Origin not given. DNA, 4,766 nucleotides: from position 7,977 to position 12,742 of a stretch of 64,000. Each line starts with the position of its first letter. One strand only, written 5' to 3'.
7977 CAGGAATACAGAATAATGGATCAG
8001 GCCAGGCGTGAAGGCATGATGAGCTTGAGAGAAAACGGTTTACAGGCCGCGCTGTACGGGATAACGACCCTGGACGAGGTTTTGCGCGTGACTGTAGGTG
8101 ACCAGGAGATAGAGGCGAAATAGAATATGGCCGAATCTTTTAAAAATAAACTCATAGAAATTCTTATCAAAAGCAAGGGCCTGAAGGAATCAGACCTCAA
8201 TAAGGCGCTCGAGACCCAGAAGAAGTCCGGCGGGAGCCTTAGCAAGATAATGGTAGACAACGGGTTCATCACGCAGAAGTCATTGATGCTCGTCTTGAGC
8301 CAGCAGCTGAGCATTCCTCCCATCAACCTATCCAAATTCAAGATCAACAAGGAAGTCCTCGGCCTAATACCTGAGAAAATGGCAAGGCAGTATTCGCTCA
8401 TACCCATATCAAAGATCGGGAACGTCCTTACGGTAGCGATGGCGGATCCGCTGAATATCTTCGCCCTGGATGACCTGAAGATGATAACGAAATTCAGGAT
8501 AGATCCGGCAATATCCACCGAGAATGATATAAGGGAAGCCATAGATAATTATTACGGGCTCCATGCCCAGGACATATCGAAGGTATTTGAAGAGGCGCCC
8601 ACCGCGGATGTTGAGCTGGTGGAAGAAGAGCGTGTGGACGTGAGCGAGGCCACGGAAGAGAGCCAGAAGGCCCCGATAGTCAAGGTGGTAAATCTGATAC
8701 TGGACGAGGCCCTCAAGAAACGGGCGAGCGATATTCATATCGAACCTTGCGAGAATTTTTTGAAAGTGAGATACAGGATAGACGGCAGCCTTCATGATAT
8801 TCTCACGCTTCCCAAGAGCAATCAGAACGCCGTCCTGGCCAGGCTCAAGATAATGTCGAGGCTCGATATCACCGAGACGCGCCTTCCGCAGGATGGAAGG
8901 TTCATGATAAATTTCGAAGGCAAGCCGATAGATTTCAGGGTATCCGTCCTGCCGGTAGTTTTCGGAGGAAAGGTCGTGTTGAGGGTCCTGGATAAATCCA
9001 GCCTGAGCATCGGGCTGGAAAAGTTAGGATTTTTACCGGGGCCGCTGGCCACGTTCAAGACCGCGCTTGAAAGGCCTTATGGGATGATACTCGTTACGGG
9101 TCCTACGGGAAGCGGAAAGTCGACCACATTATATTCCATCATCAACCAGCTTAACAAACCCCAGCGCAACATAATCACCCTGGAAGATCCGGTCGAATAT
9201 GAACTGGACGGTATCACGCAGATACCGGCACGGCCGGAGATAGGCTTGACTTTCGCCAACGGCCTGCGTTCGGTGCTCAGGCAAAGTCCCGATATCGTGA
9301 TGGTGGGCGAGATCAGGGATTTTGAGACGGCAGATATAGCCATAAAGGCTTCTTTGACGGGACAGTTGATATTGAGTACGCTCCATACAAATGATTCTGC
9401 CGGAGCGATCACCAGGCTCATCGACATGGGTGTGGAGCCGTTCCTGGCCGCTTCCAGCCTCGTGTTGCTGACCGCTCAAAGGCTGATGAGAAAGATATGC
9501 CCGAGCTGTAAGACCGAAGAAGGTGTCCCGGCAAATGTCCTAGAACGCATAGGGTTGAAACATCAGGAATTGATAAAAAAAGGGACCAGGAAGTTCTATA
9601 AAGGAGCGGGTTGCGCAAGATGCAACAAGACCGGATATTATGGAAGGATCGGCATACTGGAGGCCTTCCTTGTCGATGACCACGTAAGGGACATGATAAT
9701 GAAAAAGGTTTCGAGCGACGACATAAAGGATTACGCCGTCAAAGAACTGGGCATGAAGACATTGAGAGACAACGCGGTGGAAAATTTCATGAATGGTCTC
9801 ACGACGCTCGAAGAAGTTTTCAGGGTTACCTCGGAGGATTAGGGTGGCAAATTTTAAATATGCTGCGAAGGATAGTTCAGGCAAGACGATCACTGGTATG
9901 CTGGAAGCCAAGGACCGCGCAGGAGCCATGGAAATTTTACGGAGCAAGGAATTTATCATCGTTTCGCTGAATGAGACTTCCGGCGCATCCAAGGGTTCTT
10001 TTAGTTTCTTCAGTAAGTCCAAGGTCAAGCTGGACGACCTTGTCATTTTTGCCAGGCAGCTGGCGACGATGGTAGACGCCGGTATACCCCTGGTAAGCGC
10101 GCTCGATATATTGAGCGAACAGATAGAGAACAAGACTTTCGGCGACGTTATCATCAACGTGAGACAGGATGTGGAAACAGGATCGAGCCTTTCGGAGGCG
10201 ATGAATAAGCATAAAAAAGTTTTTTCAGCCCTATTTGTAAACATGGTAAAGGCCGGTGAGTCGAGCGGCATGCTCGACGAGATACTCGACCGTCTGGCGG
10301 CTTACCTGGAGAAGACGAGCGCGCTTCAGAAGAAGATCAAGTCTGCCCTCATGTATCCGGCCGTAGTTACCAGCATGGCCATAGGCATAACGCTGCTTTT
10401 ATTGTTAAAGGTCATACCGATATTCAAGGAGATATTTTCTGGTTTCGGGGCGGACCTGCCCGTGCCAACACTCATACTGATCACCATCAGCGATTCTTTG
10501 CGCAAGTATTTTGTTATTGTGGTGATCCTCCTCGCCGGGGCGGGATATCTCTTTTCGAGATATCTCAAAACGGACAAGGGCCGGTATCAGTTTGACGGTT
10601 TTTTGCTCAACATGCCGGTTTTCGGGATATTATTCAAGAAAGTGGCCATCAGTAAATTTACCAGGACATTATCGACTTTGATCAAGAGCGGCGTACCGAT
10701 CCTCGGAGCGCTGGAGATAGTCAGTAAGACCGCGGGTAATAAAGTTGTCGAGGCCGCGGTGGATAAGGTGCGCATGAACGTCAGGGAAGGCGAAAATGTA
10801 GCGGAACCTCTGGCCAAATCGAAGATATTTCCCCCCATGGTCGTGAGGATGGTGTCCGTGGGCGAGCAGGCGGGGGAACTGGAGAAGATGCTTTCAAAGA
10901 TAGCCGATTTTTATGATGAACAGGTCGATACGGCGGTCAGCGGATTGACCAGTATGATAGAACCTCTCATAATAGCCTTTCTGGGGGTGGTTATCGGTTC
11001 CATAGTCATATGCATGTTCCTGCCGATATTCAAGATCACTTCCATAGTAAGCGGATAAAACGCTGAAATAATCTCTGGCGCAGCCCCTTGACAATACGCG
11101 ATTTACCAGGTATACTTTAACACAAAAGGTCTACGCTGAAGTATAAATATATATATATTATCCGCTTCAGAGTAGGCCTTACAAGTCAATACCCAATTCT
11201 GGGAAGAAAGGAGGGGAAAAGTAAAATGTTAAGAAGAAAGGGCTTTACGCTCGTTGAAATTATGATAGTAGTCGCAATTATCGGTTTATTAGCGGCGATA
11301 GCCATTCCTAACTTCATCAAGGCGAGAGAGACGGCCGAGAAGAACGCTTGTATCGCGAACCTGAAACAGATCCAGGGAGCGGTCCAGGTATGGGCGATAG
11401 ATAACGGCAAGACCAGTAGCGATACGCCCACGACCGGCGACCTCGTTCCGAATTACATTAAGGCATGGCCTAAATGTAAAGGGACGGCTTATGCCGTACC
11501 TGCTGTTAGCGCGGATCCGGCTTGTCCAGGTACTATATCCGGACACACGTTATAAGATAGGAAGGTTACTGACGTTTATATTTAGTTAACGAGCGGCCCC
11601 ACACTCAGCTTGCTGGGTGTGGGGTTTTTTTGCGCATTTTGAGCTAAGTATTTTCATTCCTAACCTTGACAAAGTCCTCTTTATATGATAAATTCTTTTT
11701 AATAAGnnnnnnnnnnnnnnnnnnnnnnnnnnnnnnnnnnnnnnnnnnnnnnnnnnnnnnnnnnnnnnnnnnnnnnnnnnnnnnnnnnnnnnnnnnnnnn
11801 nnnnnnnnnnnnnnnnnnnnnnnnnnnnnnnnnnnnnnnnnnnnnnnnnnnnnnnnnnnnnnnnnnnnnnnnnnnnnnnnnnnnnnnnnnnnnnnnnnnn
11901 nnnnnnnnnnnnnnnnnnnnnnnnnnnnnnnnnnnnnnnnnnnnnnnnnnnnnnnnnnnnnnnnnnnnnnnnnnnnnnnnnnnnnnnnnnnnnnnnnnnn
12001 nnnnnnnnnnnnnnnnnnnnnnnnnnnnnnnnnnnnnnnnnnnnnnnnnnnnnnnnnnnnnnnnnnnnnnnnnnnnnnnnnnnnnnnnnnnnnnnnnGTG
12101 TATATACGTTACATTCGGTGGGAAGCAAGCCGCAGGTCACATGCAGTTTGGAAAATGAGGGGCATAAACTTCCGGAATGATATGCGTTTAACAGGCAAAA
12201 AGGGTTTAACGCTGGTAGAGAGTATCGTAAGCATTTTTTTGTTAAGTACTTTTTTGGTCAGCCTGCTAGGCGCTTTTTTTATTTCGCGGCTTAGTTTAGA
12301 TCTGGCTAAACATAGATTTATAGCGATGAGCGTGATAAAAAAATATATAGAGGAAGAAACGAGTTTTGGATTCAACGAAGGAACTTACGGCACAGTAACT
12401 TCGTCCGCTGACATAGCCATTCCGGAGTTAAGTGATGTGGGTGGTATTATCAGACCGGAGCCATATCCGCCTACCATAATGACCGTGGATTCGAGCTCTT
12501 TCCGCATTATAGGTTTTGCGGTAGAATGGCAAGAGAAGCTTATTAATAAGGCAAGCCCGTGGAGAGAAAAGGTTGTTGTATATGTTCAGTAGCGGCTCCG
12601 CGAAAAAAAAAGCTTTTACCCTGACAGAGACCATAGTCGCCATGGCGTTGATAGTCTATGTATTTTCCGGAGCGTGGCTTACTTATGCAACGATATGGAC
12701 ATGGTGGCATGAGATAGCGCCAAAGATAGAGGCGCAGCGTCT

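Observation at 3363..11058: c-di-GMP-wired pilus motor block: GGDEF-pilT coupling, stand-alone MshEN domain, two tandem PilB ATPases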

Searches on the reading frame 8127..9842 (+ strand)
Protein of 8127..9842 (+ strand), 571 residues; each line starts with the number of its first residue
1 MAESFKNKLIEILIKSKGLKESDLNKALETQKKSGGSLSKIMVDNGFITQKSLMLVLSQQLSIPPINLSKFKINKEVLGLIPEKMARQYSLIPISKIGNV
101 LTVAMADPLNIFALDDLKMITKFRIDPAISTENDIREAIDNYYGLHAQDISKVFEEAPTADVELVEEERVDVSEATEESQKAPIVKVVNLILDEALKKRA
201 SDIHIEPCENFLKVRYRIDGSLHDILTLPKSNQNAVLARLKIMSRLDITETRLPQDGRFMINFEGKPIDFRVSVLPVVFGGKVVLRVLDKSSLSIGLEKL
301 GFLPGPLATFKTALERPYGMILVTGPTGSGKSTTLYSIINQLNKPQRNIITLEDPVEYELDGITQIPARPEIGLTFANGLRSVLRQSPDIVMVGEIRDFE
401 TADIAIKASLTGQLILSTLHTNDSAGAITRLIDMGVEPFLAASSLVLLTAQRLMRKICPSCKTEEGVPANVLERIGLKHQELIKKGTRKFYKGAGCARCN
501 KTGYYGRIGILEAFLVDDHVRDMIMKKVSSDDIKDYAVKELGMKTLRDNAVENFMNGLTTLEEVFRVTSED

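Call 6: search_protein_families(library=pfam, proteins=[window:8127-9842:+], max_evalue=0.01)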
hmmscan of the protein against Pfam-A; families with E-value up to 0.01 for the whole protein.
window:8127-9842:+ (571 aa): 11 families
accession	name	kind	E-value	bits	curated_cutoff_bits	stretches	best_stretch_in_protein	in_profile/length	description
PF00437.27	T2SSE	-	1.2e-132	442.5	24.9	1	178-566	2-370/370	Type II/IV secretion system protein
PF05157.20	MshEN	-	3.4e-23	81.9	23.1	1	62-146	2-87/90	MshEN domain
PF25199.1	nSTAND_NTPase5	-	0.00014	22.1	34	1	315-363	38-87/145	Novel STAND NTPase 5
PF13401.12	AAA_22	-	0.00024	21.9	27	1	319-355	6-42/130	AAA domain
PF13191.12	AAA_16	-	0.00034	21.6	32.6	1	315-414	22-112/167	AAA ATPase domain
PF20720.3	nSTAND3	-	0.00078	19.6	27.2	0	318-357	17-56/155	Novel STAND NTPase 3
PF13173.12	AAA_14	-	0.0013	19.2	27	1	320-361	4-46/129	AAA domain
PF13555.12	AAA_29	-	0.0015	18.7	27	1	317-336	21-40/61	P-loop containing region of AAA domain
PF00005.33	ABC_tran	-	0.002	19.2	25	1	320-356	13-49/137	ABC transporter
PF01935.23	DUF87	-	0.0022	18.5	23.2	0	322-350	27-56/220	Helicase HerA, central domain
PF13086.12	AAA_11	-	0.0056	16.9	27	0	311-344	11-43/257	AAA domain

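Call 28: search_solved_structures(query=window:8127-9842:+, max_evalue=1e-10)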
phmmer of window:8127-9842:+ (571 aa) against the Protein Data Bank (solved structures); distinct sequences matched with E-value up to 1e-10: 27.
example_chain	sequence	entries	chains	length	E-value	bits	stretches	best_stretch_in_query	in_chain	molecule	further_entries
5zfr_A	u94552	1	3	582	9.9e-171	572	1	7-570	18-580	Type IV pilus biogenesis ATPase PilB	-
6olj_C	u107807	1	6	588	3.8e-168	563.5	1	7-570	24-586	Type IV pilus biogenesis ATPase PilB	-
5tsg_B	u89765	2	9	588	6.1e-168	562.8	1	7-570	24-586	Type IV pilus biogenesis ATPase PilB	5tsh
3jc8_Ba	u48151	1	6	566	2.8e-163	547.4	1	8-569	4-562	Type IV-A pilus assembly ATPase PilB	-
6f8l_G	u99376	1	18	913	5.2e-151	506.9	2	9-568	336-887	Type IV pilus assembly protein PilF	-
4pht_A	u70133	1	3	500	3.6e-119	401.9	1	105-570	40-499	General secretory pathway protein E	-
4kss_A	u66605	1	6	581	2.2e-115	389.4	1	172-570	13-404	Type II secretion system protein E, hemolysin-coregulated protein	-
4ksr_A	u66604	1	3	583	2.3e-115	389.3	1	172-570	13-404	Type II secretion system protein E, Hemolysin-coregulated protein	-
5oiu_A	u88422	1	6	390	9.4e-115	387.3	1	184-568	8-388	Type IV pilus assembly protein PilF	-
5it5_F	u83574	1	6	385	1.7e-114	386.5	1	186-568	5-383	ATP binding motif-containing protein PilF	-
6ejf_A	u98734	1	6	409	1.7e-114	386.4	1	186-568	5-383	Type IV pilus assembly protein PilF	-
1p9r_A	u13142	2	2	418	2.3e-114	386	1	167-567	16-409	General secretion pathway protein E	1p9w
5fl3_A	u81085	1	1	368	1.1e-36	129.7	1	192-454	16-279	PILI RETRACTION PROTEIN PILT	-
8dze_A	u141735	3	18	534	2.1e-35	125.5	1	161-557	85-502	BfpD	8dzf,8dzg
2ewv_A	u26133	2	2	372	1.2e-32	116.4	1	180-434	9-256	twitching motility protein PilT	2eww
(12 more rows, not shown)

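Call 71: search_protein_families(library=ncbifam, proteins=[window:8127-9842:+], max_evalue=0.00001)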
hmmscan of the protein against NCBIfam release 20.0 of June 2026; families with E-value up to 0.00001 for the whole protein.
window:8127-9842:+ (571 aa): 18 families
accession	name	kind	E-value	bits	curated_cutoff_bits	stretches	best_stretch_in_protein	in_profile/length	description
TIGR02538.1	type_IV_pilB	equivalog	1.5e-197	657.7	675.65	1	8-569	1-563/564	type IV-A pilus assembly ATPase PilB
TIGR02533.1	type_II_gspE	equivalog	1e-179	598.2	630.25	1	81-568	4-486/486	type II secretion system ATPase GspE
NF007755.0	PRK10436.1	equivalog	6.1e-135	450.5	617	1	84-569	12-460/465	type II secretion system protein GspE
NF053534.1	T4PilAsmATPsTfpB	equivalog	8.5e-133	443.8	850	1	44-568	59-582/584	type IV pilus assembly ATPase TfpB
NF041000.1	ATPase_ComGA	equivalog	1.5e-70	237.2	300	1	191-455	3-266/267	competence type IV pilus ATPase ComGA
TIGR01420.1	pilT_fam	subfamily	2.5e-54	184.8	319.1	1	190-434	4-242/343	PilT/PilU family type 4a pilus ATPase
TIGR02525.1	plasmid_TraJ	equivalog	2.4e-28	99.2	368.3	1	313-435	144-273/372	plasmid transfer ATPase TraJ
TIGR02524.1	dot_icm_DotB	equivalog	1.9e-22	79.9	463.3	1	317-433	133-258/358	Dot/Icm type IV secretion system ATPase DotB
NF008411.1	PRK11234.1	equivalog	2e-14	53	1170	1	7-153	482-628/723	cyclic di-3',5'-guanylate-activated glycosyltransferase NfrB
NF058587.1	archaellum_moto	equivalog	4.2e-13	48.9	550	1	320-432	277-394/527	archaellum flagellar ATPase motor FlaI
TIGR02782.1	TrbB_P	equivalog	7.4e-13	48.4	304.55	1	321-433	139-254/303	P-type conjugative transfer ATPase TrbB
NF012033.0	PRK15489.1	equivalog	2.7e-12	45.7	537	1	6-175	490-656/703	glycosyl transferase family protein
TIGR02788.1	VirB11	equivalog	8.4e-12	44.7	249.95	1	320-436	146-267/308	P-type DNA transfer ATPase VirB11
NF010469.0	PRK13894.1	subfamily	4.4e-11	42.7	508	1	320-432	151-265/320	conjugal transfer ATPase TrbB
NF053729.1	c-di-GMP_motif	domain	1.1e-10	41.1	38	1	11-60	4-53/53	cyclic di-GMP-binding domain-containing protein, MshE-related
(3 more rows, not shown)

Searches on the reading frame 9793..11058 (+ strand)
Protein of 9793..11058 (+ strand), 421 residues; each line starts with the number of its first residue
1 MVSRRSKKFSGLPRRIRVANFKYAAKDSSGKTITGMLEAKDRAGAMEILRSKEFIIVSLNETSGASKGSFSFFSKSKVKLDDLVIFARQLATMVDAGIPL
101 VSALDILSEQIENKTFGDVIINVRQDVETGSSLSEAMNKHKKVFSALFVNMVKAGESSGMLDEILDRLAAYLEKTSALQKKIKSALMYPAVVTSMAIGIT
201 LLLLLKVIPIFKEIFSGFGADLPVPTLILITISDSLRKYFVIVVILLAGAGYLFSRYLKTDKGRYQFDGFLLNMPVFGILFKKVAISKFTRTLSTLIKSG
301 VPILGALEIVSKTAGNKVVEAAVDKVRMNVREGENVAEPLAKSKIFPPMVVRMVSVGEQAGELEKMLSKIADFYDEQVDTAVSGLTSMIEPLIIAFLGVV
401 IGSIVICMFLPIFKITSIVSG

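Call 6: search_protein_families(library=pfam, proteins=[window:9793-11058:+], max_evalue=0.01)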
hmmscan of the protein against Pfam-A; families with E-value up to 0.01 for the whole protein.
window:9793-11058:+ (421 aa): 1 family
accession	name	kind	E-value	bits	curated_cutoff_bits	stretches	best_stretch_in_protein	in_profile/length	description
PF00482.28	T2SSF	-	2.2e-67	225.2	25.2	2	86-209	1-125/125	Type II secretion system (T2SS), protein F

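Call 71: search_protein_families(library=ncbifam, proteins=[window:9844-11058:+], max_evalue=0.00001)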
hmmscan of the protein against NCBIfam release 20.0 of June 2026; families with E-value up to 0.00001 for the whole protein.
window:9844-11058:+ (404 aa): 6 families
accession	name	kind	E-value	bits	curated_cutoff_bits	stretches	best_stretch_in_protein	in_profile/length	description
NF052607.1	T4PiliAsmPilCThrm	equivalog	6.4e-132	440.4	700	1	1-403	1-405/406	type IV pilus assembly protein PilC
NF052606.1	T4PiliAsmPilCMyx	equivalog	3e-130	434.8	700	1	2-401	20-417/419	type IV pilus assembly protein PilC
TIGR02120.1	GspF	equivalog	2.3e-124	415.7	424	1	4-402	1-401/401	type II secretion system inner membrane protein GspF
NF047826.1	T3SSXpsF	equivalog_domain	5.7e-85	285.6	650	1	1-402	1-404/405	type II secretion system protein XpsF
NF007861.0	PRK10573.1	equivalog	2.6e-83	280.3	401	1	4-404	7-400/401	protein transport protein HofC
NF041012.2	T4P_ComGB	equivalog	2.9e-43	148.5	240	1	69-398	6-330/332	competence type IV pilus assembly protein ComGB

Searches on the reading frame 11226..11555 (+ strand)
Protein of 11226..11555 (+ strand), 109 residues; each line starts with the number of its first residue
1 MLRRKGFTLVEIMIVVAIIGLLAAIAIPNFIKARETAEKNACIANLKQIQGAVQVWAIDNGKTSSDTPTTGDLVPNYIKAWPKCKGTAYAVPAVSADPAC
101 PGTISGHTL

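Call 6: search_protein_families(library=pfam, proteins=[window:11226-11555:+], max_evalue=0.01)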
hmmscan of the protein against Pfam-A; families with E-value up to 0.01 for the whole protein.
window:11226-11555:+ (109 aa): 1 family
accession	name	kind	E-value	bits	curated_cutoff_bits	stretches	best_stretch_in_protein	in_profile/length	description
PF07963.17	N_methyl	-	1.3e-08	34.5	21.2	1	1-27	1-27/27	Prokaryotic N-terminal methylation motif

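Call 71: search_protein_families(library=ncbifam, proteins=[window:11226-11555:+], max_evalue=0.00001)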
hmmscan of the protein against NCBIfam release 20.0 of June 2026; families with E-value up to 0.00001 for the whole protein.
window:11226-11555:+ (109 aa): 7 families
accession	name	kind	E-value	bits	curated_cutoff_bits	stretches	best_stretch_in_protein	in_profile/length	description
NF040999.1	pilin_ComGC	equivalog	2.7e-14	53.1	75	1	5-65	2-62/84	competence type IV pilus major pilin ComGC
NF041775.1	typeIV_PilA_Myxo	equivalog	3e-14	53.5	400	1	3-54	9-60/214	type IV pilin protein PilA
TIGR01710.1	typeII_sec_gspG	equivalog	2.5e-13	50.2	88.85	1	5-66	1-62/134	type II secretion system major pseudopilin GspG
NF007862.0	PRK10574.1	equivalog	1.4e-09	38.2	138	1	2-65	2-65/145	prepilin peptidase-dependent pilin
TIGR02532.1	IV_pilin_GFxxxE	domain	9.8e-09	34.7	16.3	1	4-27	1-24/24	prepilin-type N-terminal cleavage/methylation domain-containing protein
TIGR01708.2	typeII_sec_gspH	equivalog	5.4e-08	33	80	1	5-58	2-55/169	type II secretion system minor pseudopilin GspH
NF041013.1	T4P_ComGE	equivalog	2.7e-06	27.4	49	1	5-61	4-61/83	competence type IV pilus minor pilin ComGE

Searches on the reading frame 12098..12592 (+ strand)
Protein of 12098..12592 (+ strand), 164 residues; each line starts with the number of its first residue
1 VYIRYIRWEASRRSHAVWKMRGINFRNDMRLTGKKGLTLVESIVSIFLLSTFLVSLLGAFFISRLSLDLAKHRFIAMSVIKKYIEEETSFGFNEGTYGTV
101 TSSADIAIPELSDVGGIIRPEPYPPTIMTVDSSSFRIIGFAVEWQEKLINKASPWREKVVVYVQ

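Call 6: search_protein_families(library=pfam, proteins=[window:12098-12592:+], max_evalue=0.01)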
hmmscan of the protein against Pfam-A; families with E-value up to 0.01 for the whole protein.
window:12098-12592:+ (164 aa): 1 family
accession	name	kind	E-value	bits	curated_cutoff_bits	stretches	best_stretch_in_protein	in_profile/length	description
PF07963.17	N_methyl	-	0.0072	16.3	21.2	0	34-56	4-26/27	Prokaryotic N-terminal methylation motif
